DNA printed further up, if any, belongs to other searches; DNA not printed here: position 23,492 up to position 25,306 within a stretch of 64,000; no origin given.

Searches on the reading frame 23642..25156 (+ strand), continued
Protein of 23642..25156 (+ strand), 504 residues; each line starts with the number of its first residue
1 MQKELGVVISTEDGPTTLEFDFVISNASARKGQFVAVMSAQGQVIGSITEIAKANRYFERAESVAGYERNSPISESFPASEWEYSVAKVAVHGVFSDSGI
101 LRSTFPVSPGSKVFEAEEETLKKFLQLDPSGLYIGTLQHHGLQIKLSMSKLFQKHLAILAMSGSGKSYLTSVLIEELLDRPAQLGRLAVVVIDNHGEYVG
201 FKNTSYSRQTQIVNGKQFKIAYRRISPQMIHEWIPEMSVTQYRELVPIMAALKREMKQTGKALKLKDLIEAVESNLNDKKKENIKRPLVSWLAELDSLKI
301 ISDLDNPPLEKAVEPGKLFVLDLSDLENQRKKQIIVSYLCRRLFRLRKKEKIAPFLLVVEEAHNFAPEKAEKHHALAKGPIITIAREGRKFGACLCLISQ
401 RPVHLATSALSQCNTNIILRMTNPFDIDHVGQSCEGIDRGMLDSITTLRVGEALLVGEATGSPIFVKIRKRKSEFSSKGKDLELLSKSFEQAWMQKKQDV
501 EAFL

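Call 56: find_encoding_contigs(protein=P0048, flank=6000, max_places=1)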
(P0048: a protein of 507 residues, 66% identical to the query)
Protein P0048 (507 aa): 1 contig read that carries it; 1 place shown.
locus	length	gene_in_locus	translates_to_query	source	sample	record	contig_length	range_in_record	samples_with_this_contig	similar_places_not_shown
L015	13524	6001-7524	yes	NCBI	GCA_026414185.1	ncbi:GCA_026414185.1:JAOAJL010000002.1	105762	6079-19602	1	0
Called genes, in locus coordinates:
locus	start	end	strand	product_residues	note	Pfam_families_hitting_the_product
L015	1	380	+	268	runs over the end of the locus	PF13507:GATase_5, PF01965:DJ-1_PfpI (faint)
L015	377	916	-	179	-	-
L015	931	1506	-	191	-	-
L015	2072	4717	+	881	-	PF01411:tRNA-synt_2c, PF07973:tRNA_SAD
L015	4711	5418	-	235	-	PF06560:GPI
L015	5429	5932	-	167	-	-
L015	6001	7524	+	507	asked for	PF01935:DUF87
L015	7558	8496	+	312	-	PF01087:GalP_UDP_transf, PF16285:DUF4931_N (faint), PF01230:HIT (faint), PF16268:DUF4921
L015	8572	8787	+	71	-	-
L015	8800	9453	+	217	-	-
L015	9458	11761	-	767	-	PF00005:ABC_tran (faint), PF02463:SMC_N, PF13175:AAA_15 (faint), PF13476:AAA_23 (weak), PF13555:AAA_29 (weak), PF13304:AAA_21 (faint)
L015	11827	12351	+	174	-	PF01927:Mut7-C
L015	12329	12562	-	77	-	-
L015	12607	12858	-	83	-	PF00736:EF1_GNE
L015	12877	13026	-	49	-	PF07754:Ribosomal_aS21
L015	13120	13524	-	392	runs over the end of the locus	PF00438:S-AdoMet_synt_N, PF02772:S-AdoMet_synt_M, PF02773:S-AdoMet_synt_C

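Call 77: find_encoding_contigs(protein=P0074, flank=9000, max_places=1)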
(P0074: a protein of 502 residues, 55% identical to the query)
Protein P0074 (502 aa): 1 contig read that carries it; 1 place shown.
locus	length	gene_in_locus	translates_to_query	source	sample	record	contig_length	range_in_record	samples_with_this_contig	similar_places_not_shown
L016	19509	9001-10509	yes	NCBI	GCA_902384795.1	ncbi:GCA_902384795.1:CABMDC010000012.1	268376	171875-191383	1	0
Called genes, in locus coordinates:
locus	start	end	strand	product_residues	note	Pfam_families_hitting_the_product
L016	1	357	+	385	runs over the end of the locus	PF07690:MFS_1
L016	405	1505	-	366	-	PF01368:DHH, PF02272:DHHA1 (weak)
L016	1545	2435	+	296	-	PF02219:MTHFR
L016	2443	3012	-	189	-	-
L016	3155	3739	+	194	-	PF02600:DsbB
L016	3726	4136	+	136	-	PF01951:Archease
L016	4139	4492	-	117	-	PF01981:PTH2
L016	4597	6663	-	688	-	PF01293:PEPCK_ATP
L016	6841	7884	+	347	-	PF09376:NurA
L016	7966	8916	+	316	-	-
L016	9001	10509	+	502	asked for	PF01935:DUF87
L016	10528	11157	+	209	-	PF01844:HNH, PF14279:HNH_5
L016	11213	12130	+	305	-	PF01087:GalP_UDP_transf, PF16268:DUF4921 (faint), PF01230:HIT (faint), PF02744:GalP_UDP_tr_C (weak)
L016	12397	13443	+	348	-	-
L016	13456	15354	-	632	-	PF00270:DEAD (faint), PF04851:ResIII (faint), PF06733:DEAD_2, PF13307:Helicase_C_2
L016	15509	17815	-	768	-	PF02463:SMC_N, PF13175:AAA_15 (weak), PF13476:AAA_23 (faint), PF13555:AAA_29 (weak), PF13304:AAA_21 (faint)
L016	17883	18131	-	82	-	PF00736:EF1_GNE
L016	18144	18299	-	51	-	PF07754:Ribosomal_aS21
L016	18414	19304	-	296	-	-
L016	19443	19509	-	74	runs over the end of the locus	-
